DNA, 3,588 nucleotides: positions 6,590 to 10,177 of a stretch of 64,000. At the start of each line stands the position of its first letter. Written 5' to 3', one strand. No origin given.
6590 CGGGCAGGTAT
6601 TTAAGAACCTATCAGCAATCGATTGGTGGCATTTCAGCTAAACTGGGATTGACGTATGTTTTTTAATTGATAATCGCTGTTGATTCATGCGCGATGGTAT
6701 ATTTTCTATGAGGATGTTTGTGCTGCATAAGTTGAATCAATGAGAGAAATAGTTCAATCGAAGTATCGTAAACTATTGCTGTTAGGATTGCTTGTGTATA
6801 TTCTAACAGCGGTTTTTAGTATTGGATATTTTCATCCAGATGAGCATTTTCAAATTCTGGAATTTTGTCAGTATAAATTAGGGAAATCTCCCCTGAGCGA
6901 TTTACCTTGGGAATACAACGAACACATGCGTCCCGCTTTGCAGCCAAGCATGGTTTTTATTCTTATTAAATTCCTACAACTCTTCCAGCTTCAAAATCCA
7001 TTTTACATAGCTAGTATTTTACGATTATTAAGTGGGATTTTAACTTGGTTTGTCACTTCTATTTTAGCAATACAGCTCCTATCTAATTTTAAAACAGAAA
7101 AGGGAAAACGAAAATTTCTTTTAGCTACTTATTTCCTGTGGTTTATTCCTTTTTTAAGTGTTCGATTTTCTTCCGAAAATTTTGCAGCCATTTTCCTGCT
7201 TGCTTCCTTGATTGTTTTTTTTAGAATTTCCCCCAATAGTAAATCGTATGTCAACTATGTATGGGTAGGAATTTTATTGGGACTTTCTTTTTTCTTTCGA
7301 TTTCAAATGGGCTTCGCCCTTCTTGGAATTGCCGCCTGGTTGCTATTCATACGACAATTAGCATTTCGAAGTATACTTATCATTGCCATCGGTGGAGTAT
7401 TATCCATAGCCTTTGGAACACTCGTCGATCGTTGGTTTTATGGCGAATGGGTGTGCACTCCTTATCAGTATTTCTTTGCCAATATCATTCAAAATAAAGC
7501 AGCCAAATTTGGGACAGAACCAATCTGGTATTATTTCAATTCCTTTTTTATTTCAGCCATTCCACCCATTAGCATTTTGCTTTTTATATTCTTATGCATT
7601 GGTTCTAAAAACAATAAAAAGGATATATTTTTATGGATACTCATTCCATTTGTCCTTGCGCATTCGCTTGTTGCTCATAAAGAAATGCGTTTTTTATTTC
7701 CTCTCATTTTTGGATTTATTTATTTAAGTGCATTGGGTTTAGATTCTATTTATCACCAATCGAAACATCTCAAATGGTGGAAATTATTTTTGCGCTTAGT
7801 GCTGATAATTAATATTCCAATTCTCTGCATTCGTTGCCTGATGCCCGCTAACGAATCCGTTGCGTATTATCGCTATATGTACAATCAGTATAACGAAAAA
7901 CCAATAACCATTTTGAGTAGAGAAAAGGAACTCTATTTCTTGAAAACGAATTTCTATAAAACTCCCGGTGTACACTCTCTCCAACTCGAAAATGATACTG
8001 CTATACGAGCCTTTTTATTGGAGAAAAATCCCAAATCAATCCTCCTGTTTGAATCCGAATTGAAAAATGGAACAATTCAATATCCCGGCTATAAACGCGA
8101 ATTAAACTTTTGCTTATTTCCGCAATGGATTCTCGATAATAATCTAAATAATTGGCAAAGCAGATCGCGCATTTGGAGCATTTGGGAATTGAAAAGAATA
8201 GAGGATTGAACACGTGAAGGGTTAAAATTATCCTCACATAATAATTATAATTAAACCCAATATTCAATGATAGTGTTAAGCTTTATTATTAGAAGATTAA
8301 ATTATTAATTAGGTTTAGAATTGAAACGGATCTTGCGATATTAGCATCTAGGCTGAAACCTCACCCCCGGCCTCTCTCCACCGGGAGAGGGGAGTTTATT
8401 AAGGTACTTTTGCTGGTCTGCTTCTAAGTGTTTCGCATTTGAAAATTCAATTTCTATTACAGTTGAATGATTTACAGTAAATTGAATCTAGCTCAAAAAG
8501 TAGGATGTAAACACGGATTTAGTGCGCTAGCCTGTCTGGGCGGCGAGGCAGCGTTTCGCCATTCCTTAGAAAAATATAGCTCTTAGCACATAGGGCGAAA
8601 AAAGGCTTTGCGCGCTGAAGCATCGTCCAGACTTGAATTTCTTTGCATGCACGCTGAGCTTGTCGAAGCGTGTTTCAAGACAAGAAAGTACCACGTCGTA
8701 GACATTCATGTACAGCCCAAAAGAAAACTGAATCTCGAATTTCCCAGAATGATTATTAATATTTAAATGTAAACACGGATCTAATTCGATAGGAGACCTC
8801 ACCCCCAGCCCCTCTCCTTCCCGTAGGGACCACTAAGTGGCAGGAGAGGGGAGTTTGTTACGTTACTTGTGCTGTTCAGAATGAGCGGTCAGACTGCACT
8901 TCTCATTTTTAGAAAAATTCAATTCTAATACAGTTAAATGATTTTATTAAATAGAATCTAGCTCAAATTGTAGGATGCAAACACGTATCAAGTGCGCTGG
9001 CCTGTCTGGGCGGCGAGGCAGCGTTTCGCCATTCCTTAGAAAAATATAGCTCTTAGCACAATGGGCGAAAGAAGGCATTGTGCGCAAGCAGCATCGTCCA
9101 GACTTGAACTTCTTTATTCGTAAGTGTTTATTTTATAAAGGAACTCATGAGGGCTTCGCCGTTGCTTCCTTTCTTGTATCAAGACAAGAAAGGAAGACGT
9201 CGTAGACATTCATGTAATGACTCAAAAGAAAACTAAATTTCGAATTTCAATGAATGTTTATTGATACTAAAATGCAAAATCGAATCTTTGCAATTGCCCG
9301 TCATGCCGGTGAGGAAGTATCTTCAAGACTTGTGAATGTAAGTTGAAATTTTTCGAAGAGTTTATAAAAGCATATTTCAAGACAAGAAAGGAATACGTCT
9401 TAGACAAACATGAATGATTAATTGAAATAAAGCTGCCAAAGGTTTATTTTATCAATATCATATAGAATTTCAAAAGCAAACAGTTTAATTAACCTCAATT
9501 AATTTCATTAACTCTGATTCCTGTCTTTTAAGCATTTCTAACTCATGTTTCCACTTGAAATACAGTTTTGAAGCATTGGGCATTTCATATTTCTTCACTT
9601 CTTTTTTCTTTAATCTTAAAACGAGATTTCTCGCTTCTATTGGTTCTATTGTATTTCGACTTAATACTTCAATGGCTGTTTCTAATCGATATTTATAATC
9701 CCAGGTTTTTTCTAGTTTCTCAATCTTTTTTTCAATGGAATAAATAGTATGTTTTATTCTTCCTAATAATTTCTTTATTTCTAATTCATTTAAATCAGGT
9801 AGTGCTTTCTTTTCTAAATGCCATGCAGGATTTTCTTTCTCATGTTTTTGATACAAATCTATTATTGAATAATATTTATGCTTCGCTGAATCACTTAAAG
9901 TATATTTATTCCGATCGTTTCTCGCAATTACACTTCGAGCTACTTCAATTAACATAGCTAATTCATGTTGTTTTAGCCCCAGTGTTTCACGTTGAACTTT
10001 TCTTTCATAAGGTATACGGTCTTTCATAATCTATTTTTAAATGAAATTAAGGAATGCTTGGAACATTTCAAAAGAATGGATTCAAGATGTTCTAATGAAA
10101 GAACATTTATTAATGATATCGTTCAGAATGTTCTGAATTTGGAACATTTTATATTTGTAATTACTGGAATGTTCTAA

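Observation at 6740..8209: Eukaryotic-type GT22 (Alg9/PIG-B-like) mannosyltransferase homolog, plus a second GT-C enzyme nearby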

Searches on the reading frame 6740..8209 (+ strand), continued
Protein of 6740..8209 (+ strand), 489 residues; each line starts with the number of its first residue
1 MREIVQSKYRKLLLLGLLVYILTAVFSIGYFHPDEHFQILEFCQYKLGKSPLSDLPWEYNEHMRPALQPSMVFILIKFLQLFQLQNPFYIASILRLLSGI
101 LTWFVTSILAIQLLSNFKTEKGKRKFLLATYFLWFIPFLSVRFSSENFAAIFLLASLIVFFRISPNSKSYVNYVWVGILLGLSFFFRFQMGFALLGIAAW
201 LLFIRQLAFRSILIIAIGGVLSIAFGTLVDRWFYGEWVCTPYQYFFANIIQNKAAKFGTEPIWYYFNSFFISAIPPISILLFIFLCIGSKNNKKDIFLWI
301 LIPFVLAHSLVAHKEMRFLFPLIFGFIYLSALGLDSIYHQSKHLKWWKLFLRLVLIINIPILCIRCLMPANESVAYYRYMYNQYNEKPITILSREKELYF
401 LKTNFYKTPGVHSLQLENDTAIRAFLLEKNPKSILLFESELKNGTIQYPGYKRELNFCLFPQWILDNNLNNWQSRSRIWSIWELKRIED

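Call 32: search_solved_structures(query=A1, max_evalue=1, show_alignments=4)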
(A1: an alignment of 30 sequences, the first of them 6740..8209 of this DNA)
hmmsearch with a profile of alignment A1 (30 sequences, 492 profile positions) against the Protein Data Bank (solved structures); distinct sequences matched with E-value up to 1: 3.
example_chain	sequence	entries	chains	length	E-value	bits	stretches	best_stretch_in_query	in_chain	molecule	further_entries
9s6t_A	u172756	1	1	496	3.7e-09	39.2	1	75-361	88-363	Mannosyltransferase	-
4g80_S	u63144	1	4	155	0.22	13.5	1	153-234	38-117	Voltage-sensor containing phosphatase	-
4g7v_S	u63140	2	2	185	0.33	12.9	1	153-234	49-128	Voltage-sensor containing phosphatase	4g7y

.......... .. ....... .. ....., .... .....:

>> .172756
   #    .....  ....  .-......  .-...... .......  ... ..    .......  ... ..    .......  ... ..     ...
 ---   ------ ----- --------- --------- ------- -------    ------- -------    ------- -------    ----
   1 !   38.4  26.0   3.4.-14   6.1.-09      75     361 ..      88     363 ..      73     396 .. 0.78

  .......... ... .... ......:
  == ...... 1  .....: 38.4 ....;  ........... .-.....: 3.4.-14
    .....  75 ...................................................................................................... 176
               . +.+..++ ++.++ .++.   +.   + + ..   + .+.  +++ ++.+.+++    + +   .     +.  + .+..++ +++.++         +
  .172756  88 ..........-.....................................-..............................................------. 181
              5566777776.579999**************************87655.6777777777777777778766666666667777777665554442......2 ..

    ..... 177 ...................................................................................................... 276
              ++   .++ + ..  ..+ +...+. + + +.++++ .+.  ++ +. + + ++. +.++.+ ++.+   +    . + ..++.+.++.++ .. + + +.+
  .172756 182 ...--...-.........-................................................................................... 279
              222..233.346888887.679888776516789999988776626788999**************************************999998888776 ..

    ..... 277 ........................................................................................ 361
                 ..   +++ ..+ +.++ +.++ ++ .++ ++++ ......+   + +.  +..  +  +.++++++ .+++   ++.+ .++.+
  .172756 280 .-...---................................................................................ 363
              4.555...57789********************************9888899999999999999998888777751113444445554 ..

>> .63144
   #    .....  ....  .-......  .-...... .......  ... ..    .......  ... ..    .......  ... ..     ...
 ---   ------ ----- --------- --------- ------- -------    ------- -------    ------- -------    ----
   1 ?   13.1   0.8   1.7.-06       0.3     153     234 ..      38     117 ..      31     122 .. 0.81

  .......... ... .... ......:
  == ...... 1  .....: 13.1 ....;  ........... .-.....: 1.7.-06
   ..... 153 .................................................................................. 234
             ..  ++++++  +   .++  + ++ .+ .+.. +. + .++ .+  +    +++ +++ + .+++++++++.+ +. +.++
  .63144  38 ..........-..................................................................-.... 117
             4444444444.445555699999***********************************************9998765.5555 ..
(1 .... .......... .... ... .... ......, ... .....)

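Call 38: predict_structure(alignment_id=A1)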
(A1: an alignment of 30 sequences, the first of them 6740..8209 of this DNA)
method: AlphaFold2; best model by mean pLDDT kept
length: 489 residues; sequences in the alignment: 30
mean_pLDDT: 88.6   pTM: 0.87
mean pLDDT of the five models: 88.6, 88.6, 86.9, 85.9, 85.8
residues with pLDDT >= 90: 276; 70-90: 189; 50-70: 24; < 50: 0
segments of 3 or more residues with pLDDT < 50: none
pLDDT, mean of each block of 10 residues (from residue 1): 93 96 79 68 88 85 91 93 90 93 97 96 96 91 90 96 83 96 94 95 93 96 96 93 89 76 81 88 96 96 88 70 94 94 88 91 81 84 90 82 79 88 92 90 77 90 82 81 88
secondary structure, 60 per line:
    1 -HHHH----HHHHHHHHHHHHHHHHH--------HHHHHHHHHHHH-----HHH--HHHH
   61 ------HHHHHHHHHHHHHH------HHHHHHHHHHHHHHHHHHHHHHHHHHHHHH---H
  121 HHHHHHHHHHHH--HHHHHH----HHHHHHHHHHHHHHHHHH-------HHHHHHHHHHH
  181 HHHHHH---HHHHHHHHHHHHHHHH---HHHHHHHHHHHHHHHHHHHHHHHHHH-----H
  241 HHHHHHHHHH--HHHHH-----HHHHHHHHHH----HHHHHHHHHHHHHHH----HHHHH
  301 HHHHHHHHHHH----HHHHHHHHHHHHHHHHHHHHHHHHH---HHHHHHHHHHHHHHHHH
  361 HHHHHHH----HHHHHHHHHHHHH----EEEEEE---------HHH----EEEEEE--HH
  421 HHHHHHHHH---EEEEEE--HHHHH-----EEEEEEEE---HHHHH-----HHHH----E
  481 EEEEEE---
elements in order: H2-5 H10-26 H35-46 H57-60 H67-80 H87-116 H120-132 H135-140 H145-162 H170-186 H190-205 H209-234 H240-250 H253-257 H263-272 H277-291 H296-311 H316-340 H344-367 H372-384 E389-394 E411-416 H419-429 E433-438 H441-445 E451-458 H462-466 H472-475 E480-486

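Call 40: search_protein_representatives(protein=window:6740-8209:+)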
Query: 489 residues. Proteins with E-value up to 0.001 (for the whole library): 3566; up to 1e-10: 1942; up to 1e-30: 1136. The best 150 are listed.
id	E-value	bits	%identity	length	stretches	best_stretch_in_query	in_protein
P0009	2.2e-144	498.7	47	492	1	4-487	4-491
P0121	1.4e-129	449.9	45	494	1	1-486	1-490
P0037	1.1e-128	447.0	46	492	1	1-488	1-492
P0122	7.0e-127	441.0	43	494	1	1-485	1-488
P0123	4.9e-119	415.1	40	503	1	2-488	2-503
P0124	1.8e-118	413.2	41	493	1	1-485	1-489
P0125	2.1e-118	413.0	43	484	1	1-487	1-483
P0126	3.0e-115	402.6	40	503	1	1-486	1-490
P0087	3.2e-113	395.9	41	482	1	15-485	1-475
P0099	1.5e-109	383.9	41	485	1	5-488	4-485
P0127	2.3e-109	383.2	39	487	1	7-484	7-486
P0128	4.2e-109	382.4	40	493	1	6-485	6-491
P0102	1.9e-108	380.2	41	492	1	5-486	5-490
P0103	2.8e-108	379.6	38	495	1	1-485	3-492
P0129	5.8e-107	375.3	39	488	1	9-486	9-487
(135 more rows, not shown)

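Call 41: fold_search(model_id=the predicted structure, library=pdb)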
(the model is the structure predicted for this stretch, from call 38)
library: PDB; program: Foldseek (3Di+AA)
matches with E <= 10: 314; with E <= 0.001: 9
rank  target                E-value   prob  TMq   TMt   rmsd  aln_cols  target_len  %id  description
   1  9s6t_A                1.0e-11  1.00  0.67  0.68   6.9       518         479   17  Ternary cryo-EM structure of chicken ALG12 with Dol25-PP-GlcNAc2Man7, Dol25-P-Man, and Fab (released 2026-03-18)
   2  9s6u_A                6.6e-09  1.00  0.60  0.54   8.1       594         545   12  Ternary cryo-EM structure of human ALG9 with Dol25-PP-GlcNAc2Man8, Dol25-P-Man and Fab (released 2026-03-18)
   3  9s6s_A                8.1e-09  1.00  0.57  0.52  10.4       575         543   14  Ternary cryo-EM structure of human ALG9 with Dol25-PP-GlcNAc2Man6, Dol25-P-Man and Fab (released 2026-03-18)
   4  8b6l_I                7.9e-05  1.00  0.45  0.34  12.5       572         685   11  Subtomogram average of the human Sec61-TRAP-OSTA-translocon (released 2022-12-07)
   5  9n9j_I                1.5e-04  1.00  0.47  0.36  11.8       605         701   10  Structure of a GRP94 folding intermediate engaged with a CCDC134- and FKBP11-bound secretory translocon (released 2025-11-19)
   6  8pn9_A                2.7e-04  1.00  0.44  0.35  12.4       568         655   11  Structure of human oligosaccharyltransferase OST-A complex bound to NGI-1 (released 2024-05-08)
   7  6gxc_A                4.4e-04  1.00  0.45  0.33  11.8       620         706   11  Bacterial oligosaccharyltransferase PglB in complex with an inhibitory peptide and a reactive lipid-linked oligosaccha (released 2018-11-14)
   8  5ogl_A                4.6e-04  1.00  0.45  0.34  11.9       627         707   10  Structure of bacterial oligosaccharyltransferase PglB in complex with an acceptor peptide and an lipid-linked oligosac (released 2017-10-25)
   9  7zli_A                5.2e-04  1.00  0.46  0.36  12.7       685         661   12  Cryo-EM structure of C-mannosyltransferase CeDPY19, in complex with Dol25-P-Man and bound to CMT2-Fab and anti-Fab nan (released 2023-01-11)
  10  5f15                  1.1e-03  1.00  0.53  0.49  10.3       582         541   10  Crystal Structure of ArnT from Cupriavidus metallidurans bound to Undecaprenyl phosphate (released 2016-02-17)
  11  5ezm                  1.5e-03  1.00  0.51  0.47  10.1       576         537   11  Crystal Structure of ArnT from Cupriavidus metallidurans in the apo state (released 2016-02-17)
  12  3waj                  2.9e-03  1.00  0.42  0.28  14.4       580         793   12  Crystal structure of the Archaeoglobus fulgidus oligosaccharyltransferase (O29867_ARCFU) complex with Zn and sulfate (released 2013-10-30)
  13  9i5k_A                3.6e-03  1.00  0.53  0.52   7.7       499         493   12  Structure of the Chaetomium thermophilum Pmt4 homodimer (C2 symmetry) (released 2025-12-24)
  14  6w98_A                2.8e-02  0.97  0.36  0.18  13.8       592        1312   11  Single-Particle Cryo-EM Structure of Arabinofuranosyltransferase AftD from Mycobacteria (released 2020-05-13)
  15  9ub7_B                2.9e-02  1.00  0.40  0.47  15.3       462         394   15  Structure of glycosylphosphatidylinositol transamidase,state 1 (released 2026-04-08)
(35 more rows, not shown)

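Call 61: search_protein_families(library=pfam, alignment_id=A4, max_evalue=0.0001)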
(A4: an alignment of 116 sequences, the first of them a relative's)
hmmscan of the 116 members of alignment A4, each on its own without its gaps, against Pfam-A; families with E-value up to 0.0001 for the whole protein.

A. member 1, L025:7701-9458:+ (585 aa): 3 families
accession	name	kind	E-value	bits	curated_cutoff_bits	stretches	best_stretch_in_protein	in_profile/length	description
PF19576.4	Acyltransf_2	-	1.3e-22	80.5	27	1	11-273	6-265/266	Acyltransferase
PF13444.12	Acetyltransf_5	-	3.7e-22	79.4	22.4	1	338-439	1-102/102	Acetyltransferase (GNAT) domain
PF01553.26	Acyltransferase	-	8.9e-06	26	23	0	67-199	4-131/132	Acyltransferase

B. families by the number of members that match (of 116 scanned): 179 families (the first 25 are shown)
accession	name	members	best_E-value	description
PF18962.6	Por_Secre_tail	6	3.1e-11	Secretion system C-terminal sorting domain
PF02517.21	Rce1-like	3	7e-19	Type II CAAX prenyl endopeptidase Rce1-like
PF00171.27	Aldedh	2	2.6e-122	Aldehyde dehydrogenase family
PF01144.29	CoA_trans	2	1.7e-74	Coenzyme A transferase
PF02321.23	OEP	2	2.2e-44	Outer membrane efflux protein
PF02518.31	HATPase_c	2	1.7e-30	Histidine kinase-, DNA gyrase B-, and HSP90-like ATPase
PF00583.31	Acetyltransf_1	2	9.4e-20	Acetyltransferase (GNAT) family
PF00512.31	HisKA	2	1.2e-19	His Kinase A (phospho-acceptor) domain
PF13508.13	Acetyltransf_7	2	7.6e-15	Acetyltransferase (GNAT) domain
PF13673.13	Acetyltransf_10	2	4.9e-10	Acetyltransferase (GNAT) domain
PF01546.33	Peptidase_M20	2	1.3e-08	Peptidase family M20/M25/M40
PF00266.25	Aminotran_5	2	3.3e-08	Aminotransferase class-V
PF00300.27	His_Phos_1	2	2.3e-07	Histidine phosphatase superfamily (branch 1)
PF13181.12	TPR_8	2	3.4e-07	Tetratricopeptide repeat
PF13302.13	Acetyltransf_3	2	4.8e-05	Acetyltransferase (GNAT) domain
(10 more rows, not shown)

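Call 69: find_encoding_contigs(protein=P0002, flank=8000, max_places=2)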
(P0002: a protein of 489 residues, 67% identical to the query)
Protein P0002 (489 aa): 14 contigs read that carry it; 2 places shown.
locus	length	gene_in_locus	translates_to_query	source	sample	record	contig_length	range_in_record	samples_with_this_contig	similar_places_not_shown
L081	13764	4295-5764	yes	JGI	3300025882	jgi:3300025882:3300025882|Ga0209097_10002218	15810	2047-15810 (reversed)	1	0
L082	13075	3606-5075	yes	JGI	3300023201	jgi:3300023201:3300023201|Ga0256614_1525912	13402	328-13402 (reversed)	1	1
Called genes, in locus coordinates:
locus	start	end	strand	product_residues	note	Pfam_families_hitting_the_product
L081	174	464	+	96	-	PF22278:DUF6958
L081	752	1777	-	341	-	PF18962:Por_Secre_tail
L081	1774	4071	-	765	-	PF08757:CotH, PF00932:LTD, PF18962:Por_Secre_tail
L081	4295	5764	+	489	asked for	PF03901:Glyco_transf_22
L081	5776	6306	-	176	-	-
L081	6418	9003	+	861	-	PF13620:CarboxypepD_reg, PF13715:CarbopepD_reg_2, PF07715:Plug, PF00593:TonB_dep_Rec_b-barrel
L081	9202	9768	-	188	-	-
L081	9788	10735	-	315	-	PF03544:TonB_C (weak)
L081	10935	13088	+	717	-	PF10459:Peptidase_S46, PF13365:Trypsin_2 (faint)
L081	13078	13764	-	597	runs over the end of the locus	PF00270:DEAD, PF04851:ResIII (weak), PF00271:Helicase_C, PF16124:RecQ_Zn_bind, PF00570:HRDC, PF14493:HTH_40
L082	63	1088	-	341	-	PF18962:Por_Secre_tail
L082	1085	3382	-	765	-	PF08757:CotH, PF00932:LTD, PF18962:Por_Secre_tail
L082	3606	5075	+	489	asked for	PF03901:Glyco_transf_22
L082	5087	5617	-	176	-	-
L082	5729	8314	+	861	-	PF13620:CarboxypepD_reg, PF13715:CarbopepD_reg_2, PF07715:Plug, PF00593:TonB_dep_Rec_b-barrel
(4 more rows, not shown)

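Call 83: search_dna_similar(query=window:6740-8209:+, collection=phages, mode=protein, max_evalue=0.001, max_rows=10)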
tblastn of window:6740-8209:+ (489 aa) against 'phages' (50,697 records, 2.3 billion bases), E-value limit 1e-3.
No match.

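Call 84: search_dna_similar(query=window:6740-8209:+, collection=plasmids, mode=protein, max_evalue=0.001, max_rows=15)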
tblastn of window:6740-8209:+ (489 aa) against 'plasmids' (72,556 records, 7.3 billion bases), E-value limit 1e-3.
No match.

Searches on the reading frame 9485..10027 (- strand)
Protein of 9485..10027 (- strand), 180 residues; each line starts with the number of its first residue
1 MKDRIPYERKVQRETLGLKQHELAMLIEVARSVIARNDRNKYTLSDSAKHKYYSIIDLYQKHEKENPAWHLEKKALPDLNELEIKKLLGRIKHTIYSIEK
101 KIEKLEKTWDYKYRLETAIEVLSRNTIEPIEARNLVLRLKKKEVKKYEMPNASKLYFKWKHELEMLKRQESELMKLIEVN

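Call 5: search_protein_families(library=pfam, proteins=[window:9485-10027:-], max_evalue=0.01)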
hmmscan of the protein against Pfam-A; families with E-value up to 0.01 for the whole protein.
window:9485-10027:- (180 aa): 0 families

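Call 6: search_protein_families(library=ncbifam, proteins=[window:9485-10027:-], max_evalue=0.01)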
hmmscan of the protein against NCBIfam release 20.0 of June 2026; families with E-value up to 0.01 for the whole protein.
window:9485-10027:- (180 aa): 2 families
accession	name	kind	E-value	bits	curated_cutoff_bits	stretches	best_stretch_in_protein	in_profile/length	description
TIGR03070.1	couple_hipB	subfamily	0.0015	18.4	71.65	1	12-35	10-33/58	type II toxin-antitoxin system Y4mF family antitoxin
NF049845.1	Xre_ParS_antitoxin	subfamily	0.0071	16.4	90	0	14-63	12-61/112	type II RES/Xre toxin-antitoxin system antitoxin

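Call 82: search_protein_families(library=pfam, proteins=[window:9485-10027:-], max_evalue=0.01)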
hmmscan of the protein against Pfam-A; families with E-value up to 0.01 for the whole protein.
window:9485-10027:- (180 aa): 0 families
